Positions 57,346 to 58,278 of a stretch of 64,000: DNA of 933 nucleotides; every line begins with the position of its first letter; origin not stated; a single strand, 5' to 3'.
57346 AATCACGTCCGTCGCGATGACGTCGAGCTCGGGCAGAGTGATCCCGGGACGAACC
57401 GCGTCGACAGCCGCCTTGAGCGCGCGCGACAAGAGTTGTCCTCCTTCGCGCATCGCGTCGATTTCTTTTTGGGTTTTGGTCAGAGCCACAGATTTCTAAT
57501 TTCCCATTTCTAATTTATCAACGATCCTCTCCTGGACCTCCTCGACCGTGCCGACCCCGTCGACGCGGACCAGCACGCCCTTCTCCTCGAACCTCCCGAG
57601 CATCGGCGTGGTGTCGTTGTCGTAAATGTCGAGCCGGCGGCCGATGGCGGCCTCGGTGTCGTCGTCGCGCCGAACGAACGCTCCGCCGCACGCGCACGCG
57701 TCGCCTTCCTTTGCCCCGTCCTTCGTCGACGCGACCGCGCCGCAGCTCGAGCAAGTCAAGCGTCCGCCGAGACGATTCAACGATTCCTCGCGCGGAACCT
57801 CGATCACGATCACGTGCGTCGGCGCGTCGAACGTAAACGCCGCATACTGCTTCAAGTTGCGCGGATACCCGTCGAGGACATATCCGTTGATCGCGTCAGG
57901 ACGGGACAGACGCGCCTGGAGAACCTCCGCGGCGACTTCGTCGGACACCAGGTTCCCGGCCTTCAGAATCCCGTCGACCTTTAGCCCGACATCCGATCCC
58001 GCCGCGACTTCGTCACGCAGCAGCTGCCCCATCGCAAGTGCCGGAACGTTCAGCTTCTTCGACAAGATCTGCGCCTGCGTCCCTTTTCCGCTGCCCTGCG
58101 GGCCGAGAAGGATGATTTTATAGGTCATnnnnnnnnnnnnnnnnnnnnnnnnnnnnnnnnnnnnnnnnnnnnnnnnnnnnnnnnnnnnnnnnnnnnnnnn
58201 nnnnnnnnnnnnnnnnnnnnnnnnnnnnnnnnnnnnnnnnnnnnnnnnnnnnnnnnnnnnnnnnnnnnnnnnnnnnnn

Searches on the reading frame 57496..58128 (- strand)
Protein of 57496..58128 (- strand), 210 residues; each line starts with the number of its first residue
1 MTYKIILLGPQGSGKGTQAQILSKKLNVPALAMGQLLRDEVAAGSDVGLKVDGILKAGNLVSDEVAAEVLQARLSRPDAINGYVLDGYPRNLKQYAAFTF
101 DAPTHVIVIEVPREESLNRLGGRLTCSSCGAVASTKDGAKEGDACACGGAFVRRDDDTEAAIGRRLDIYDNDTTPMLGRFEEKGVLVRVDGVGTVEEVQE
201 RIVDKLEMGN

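Call 36: search_protein_families(library=pfam, proteins=[window:57496-58128:-], max_evalue=0.01)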
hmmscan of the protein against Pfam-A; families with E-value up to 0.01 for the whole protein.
window:57496-58128:- (210 aa): 5 families
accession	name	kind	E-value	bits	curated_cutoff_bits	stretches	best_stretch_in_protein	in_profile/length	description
PF00406.28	ADK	-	2.2e-32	112.7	26.8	1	7-184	1-150/151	Adenylate kinase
PF13207.12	AAA_17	-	3.9e-18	66.5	27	1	8-121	1-120/136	AAA domain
PF13238.12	AAA_18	-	5.6e-07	30.5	29.4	1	5-124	1-112/128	AAA domain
PF02223.23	Thymidylate_kin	-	0.0031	17.7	27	0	9-68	3-59/185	Thymidylate kinase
PF02224.24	Cytidylate_kin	-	0.0096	16.1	26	0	8-38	4-34/211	Cytidylate kinase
